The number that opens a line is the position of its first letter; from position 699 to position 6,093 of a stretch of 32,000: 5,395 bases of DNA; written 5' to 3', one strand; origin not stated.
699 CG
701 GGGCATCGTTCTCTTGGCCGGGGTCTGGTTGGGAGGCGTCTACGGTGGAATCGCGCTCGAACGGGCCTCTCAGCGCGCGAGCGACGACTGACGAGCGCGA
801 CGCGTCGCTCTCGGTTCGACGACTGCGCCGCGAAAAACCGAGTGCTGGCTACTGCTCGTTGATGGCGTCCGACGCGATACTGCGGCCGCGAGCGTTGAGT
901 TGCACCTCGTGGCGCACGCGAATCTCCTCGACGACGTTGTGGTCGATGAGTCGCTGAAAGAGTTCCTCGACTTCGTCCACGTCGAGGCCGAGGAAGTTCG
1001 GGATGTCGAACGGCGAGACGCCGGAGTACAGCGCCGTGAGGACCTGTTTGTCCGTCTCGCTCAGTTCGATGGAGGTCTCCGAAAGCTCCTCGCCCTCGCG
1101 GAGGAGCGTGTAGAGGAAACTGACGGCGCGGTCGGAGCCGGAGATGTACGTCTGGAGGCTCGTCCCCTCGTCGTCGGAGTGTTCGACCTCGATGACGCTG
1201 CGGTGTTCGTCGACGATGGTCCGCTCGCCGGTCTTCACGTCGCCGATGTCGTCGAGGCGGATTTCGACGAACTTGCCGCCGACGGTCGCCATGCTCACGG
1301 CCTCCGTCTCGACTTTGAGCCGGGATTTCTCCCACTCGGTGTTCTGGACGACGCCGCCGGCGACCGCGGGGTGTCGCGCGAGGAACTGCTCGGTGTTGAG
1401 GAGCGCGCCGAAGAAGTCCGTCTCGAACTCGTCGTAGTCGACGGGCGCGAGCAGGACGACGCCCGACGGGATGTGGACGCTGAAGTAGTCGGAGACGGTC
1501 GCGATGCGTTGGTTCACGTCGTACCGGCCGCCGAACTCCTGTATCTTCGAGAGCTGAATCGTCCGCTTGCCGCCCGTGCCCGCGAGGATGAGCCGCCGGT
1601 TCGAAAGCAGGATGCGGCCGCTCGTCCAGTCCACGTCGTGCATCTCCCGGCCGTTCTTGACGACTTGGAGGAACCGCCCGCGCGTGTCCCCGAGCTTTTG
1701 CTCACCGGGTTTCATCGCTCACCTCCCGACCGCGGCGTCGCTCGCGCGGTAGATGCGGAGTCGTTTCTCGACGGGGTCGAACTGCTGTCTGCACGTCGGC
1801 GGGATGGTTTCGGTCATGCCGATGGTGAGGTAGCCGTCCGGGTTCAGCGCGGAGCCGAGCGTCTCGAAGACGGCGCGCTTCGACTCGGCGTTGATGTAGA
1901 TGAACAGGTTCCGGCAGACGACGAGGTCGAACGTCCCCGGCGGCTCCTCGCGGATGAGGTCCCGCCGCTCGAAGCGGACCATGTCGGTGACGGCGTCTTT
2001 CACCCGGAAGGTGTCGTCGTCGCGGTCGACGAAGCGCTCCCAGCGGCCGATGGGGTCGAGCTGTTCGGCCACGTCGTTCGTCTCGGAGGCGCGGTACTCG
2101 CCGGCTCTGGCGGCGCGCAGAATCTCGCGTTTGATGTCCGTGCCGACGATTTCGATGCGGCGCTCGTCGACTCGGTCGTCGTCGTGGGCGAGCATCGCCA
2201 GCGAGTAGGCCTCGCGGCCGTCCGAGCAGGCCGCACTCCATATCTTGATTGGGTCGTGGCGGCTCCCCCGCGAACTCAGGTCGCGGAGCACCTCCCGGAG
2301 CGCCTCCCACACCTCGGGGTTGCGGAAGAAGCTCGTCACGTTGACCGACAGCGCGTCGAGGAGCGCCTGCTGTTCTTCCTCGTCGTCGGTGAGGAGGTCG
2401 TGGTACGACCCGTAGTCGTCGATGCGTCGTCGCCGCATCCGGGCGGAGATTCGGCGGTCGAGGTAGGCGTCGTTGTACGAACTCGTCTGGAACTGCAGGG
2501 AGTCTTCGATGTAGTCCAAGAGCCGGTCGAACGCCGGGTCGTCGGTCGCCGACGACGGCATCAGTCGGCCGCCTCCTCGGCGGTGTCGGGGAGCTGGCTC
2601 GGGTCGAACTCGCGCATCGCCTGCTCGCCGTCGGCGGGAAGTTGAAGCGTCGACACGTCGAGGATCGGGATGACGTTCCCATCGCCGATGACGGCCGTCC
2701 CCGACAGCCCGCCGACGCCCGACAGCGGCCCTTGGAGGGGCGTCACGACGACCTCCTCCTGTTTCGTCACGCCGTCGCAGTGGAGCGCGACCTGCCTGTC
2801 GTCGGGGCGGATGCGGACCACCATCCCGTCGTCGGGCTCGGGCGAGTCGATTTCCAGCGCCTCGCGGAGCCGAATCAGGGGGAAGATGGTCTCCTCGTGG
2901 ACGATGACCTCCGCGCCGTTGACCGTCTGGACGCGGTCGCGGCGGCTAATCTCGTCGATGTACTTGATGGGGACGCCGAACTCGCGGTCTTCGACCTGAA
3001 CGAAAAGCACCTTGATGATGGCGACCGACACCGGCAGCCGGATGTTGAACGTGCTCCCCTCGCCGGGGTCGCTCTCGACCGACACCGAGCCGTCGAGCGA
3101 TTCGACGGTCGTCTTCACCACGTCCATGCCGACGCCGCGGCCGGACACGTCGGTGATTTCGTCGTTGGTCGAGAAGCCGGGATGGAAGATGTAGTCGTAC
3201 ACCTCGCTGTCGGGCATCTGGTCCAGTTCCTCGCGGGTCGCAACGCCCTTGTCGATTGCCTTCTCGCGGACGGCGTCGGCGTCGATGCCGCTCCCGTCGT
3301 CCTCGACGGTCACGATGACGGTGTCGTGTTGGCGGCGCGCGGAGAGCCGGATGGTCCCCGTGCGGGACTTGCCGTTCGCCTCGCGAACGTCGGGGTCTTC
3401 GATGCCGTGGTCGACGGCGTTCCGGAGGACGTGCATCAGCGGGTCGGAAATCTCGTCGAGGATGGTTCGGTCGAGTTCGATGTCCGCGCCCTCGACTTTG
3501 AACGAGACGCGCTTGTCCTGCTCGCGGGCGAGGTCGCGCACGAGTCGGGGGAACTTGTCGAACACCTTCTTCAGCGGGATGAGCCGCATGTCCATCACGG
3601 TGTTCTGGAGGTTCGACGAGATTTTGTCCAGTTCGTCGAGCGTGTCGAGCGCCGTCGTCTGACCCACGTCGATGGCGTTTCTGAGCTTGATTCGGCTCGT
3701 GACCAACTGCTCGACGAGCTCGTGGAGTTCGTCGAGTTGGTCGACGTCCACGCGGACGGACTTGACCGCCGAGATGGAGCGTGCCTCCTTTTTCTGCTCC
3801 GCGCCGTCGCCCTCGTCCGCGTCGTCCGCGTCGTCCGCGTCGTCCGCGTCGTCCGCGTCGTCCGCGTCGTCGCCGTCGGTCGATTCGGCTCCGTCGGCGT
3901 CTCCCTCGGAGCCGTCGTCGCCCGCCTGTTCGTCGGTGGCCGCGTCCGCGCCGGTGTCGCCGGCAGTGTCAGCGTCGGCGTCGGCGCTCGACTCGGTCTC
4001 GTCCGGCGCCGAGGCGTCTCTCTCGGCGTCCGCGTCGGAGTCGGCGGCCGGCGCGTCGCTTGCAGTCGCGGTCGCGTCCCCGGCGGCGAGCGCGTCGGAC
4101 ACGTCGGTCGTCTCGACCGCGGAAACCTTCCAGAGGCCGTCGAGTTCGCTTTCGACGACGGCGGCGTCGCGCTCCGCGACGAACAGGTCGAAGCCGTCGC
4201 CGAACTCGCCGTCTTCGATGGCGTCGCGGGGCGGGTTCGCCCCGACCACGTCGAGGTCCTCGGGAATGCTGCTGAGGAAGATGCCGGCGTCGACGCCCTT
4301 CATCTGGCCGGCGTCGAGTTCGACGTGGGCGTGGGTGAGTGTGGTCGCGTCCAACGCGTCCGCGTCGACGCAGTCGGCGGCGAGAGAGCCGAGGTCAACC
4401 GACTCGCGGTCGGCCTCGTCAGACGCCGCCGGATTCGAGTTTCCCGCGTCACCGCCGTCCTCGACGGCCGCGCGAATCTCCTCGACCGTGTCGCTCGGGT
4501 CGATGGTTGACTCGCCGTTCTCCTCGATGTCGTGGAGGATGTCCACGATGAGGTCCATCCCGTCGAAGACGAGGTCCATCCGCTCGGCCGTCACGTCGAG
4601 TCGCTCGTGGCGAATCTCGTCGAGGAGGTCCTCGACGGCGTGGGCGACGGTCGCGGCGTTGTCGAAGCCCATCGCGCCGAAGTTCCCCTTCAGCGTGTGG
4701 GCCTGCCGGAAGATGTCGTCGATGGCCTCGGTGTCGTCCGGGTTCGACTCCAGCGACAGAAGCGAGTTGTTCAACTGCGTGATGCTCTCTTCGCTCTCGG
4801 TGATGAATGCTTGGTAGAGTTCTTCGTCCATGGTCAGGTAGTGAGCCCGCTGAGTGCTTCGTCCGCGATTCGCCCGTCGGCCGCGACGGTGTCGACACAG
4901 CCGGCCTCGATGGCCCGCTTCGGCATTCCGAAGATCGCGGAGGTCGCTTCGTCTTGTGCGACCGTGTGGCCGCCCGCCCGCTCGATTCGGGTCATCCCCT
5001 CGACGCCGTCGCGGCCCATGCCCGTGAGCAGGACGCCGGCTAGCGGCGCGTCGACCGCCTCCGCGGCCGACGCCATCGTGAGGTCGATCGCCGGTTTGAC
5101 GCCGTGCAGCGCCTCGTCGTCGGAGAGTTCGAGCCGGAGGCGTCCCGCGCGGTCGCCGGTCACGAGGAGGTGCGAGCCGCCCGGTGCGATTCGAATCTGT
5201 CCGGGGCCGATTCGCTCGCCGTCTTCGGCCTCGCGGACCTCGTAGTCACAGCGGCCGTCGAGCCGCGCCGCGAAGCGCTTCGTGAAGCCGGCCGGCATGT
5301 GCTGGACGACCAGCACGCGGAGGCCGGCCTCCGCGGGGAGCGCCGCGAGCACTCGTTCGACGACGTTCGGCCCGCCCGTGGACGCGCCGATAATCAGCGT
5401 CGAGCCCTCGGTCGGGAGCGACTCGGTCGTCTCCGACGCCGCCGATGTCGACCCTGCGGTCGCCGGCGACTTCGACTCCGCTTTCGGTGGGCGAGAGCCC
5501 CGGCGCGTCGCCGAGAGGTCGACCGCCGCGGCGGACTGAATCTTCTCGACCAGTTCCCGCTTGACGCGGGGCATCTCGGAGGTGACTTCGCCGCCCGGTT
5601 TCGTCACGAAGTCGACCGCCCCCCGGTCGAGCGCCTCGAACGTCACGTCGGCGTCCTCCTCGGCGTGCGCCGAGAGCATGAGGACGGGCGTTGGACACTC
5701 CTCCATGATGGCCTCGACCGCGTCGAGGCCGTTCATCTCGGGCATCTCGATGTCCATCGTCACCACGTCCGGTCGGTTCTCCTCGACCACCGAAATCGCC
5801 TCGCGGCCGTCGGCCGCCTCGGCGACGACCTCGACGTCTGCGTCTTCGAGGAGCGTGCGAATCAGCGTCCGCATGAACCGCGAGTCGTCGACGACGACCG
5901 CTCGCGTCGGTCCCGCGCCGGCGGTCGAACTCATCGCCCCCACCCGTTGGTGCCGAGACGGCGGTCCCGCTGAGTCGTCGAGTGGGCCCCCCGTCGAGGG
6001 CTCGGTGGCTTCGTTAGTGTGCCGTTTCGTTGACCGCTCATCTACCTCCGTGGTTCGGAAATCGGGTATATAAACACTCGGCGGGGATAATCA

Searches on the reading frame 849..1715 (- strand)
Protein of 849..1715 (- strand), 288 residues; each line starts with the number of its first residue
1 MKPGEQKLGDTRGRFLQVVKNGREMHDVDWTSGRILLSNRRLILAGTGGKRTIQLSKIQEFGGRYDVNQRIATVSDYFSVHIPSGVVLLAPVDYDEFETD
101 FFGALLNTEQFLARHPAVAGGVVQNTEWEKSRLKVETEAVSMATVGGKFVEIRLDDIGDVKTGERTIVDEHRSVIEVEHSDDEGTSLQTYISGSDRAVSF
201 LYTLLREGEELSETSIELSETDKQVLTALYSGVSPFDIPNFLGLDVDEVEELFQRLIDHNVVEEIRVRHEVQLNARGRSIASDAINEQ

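Call 11: search_protein_families(library=pfam, proteins=[window:849-1715:-], max_evalue=0.001)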
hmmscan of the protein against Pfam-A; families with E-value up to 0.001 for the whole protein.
window:849-1715:- (288 aa): 1 family
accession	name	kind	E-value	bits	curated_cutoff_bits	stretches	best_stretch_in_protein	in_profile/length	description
PF04283.17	CheF-arch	-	9.3e-73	245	25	1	7-210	1-217/218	Chemotaxis signal transduction system protein F from archaea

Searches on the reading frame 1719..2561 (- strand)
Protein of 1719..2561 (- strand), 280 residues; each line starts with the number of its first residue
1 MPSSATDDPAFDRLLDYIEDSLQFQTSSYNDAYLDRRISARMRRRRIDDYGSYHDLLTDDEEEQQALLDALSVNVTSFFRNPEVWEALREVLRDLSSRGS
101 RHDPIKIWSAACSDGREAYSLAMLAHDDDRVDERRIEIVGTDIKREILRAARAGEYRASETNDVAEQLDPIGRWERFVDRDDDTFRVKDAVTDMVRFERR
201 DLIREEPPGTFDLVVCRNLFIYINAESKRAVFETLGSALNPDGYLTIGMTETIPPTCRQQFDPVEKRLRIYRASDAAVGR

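Call 11: search_protein_families(library=pfam, proteins=[window:1719-2561:-], max_evalue=0.001)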
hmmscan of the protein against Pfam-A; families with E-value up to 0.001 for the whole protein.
window:1719-2561:- (280 aa): 6 families
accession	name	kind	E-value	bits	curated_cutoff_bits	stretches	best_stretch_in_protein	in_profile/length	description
PF01739.24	CheR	-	9.3e-48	162.7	27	1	74-266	1-191/195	CheR methyltransferase, SAM binding domain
PF03705.20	CheR_N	-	4.2e-12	46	27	1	10-61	2-53/53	CheR methyltransferase, all-alpha domain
PF08242.18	Methyltransf_12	-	4e-09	37.5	30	1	190-245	46-98/98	Methyltransferase domain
PF13649.12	Methyltransf_25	-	4.5e-06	27.7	27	0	195-243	48-97/97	Methyltransferase domain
PF13847.12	Methyltransf_31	-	0.00036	20.7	27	0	193-249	54-111/145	Methyltransferase domain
PF13489.12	Methyltransf_23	-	0.00063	19.9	27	1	185-247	77-116/164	Methyltransferase domain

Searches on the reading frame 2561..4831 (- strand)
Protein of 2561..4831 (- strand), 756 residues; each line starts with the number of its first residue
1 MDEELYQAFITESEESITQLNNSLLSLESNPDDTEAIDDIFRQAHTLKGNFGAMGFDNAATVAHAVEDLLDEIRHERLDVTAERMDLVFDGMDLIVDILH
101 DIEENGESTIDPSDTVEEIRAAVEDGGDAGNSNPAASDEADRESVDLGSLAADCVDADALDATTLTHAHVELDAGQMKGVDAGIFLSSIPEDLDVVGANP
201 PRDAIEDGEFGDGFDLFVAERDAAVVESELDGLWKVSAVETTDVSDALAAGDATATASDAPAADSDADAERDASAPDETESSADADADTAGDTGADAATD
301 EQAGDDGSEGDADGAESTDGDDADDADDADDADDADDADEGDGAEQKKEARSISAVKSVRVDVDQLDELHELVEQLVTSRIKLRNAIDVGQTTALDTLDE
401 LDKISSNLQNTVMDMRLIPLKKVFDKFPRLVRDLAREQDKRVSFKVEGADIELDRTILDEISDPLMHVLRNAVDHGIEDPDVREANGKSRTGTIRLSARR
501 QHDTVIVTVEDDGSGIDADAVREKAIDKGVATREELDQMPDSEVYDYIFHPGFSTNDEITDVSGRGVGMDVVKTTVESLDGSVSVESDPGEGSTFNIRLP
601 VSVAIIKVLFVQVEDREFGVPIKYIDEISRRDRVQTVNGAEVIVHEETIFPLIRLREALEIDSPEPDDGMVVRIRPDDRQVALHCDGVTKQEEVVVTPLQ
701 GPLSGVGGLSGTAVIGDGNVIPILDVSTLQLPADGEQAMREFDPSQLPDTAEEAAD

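Call 11: search_protein_families(library=pfam, proteins=[window:2561-4831:-], max_evalue=0.001)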
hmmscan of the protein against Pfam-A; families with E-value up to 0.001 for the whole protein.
window:2561-4831:- (756 aa): 5 families
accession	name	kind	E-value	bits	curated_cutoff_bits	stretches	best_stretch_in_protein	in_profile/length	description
PF02518.31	HATPase_c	-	8.2e-21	75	26.4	1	462-601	3-109/111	Histidine kinase-, DNA gyrase B-, and HSP90-like ATPase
PF01584.24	CheW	-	1.1e-20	74.1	23.5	1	608-729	2-133/138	CheW-like domain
PF01627.28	Hpt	-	1.4e-16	60.9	24.6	1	4-94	1-73/84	Hpt domain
PF07194.16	P2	-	7.7e-11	42.3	23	1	167-242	3-80/81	P2 response regulator binding domain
PF02895.20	H-kinase_dim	-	1.1e-05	26.2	23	1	357-415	2-68/68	Signal transducing histidine kinase, homodimeric domain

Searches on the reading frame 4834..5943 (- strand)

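Call 11: search_protein_families(library=pfam, proteins=[window:4834-5943:-], max_evalue=0.001)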
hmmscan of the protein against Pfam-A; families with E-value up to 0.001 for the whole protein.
window:4834-5943:- (369 aa): 2 families
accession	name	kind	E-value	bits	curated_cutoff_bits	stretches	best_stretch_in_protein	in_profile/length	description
PF01339.22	CheB_methylest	-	1.8e-59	200.8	24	1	184-361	2-172/174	CheB methylesterase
PF00072.30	Response_reg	-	2.9e-27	95.5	30.2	1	16-117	2-101/111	Response regulator receiver domain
